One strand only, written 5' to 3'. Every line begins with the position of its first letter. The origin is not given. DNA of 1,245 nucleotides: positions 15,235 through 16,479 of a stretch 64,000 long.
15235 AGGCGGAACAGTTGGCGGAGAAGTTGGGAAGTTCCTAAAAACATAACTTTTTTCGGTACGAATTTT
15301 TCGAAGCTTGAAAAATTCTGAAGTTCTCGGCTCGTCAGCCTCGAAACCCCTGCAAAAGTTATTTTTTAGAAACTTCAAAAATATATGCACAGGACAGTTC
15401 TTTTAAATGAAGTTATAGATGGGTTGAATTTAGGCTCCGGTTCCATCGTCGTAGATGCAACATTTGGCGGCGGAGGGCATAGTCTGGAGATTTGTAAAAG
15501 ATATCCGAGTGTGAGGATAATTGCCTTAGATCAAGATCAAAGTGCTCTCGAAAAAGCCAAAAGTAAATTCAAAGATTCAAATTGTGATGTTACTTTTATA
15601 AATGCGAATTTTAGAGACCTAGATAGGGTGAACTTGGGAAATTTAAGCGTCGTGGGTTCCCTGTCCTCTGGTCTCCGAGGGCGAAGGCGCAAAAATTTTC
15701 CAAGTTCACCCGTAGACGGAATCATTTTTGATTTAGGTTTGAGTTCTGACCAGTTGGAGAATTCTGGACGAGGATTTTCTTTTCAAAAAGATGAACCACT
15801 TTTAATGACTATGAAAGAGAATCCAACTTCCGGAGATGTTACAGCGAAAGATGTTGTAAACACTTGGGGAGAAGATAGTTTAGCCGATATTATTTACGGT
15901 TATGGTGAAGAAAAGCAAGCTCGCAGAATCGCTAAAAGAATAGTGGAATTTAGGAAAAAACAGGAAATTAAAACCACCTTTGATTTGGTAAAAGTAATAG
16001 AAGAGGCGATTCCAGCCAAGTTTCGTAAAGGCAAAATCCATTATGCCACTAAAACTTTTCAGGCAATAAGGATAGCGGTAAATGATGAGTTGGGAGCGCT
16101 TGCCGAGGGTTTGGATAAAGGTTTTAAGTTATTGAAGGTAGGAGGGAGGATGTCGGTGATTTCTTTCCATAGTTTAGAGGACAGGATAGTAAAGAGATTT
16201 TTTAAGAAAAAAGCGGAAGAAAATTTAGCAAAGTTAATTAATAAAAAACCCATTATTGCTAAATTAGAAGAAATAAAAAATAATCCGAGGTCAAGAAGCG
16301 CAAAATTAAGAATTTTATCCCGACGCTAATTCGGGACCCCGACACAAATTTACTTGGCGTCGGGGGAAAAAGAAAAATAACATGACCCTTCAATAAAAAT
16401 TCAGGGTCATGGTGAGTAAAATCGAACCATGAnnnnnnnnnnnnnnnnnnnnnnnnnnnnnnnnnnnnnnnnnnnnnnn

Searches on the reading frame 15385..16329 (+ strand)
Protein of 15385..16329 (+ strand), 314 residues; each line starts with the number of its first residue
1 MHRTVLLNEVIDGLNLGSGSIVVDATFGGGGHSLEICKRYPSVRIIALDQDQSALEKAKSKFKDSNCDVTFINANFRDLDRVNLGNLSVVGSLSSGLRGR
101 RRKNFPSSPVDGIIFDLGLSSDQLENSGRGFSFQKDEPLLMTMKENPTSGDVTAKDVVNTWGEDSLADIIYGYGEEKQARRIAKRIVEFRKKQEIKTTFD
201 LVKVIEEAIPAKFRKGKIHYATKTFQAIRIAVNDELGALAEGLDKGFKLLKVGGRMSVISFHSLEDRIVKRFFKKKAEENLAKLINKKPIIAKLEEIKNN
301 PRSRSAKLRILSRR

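Call 14: search_protein_families(library=pfam, proteins=[window:15385-16329:+])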
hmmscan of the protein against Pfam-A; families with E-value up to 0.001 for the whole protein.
window:15385-16329:+ (314 aa): 3 families
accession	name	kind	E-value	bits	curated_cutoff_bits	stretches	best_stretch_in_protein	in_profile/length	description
PF01795.25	Methyltransf_5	-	6.4e-99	331.7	27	1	2-313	4-308/309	MraW methylase family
PF13649.12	Methyltransf_25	-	8.3e-08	33.3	27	1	22-80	1-59/97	Methyltransferase domain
PF13847.12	Methyltransf_31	-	9.2e-06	25.8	27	0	18-81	3-68/145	Methyltransferase domain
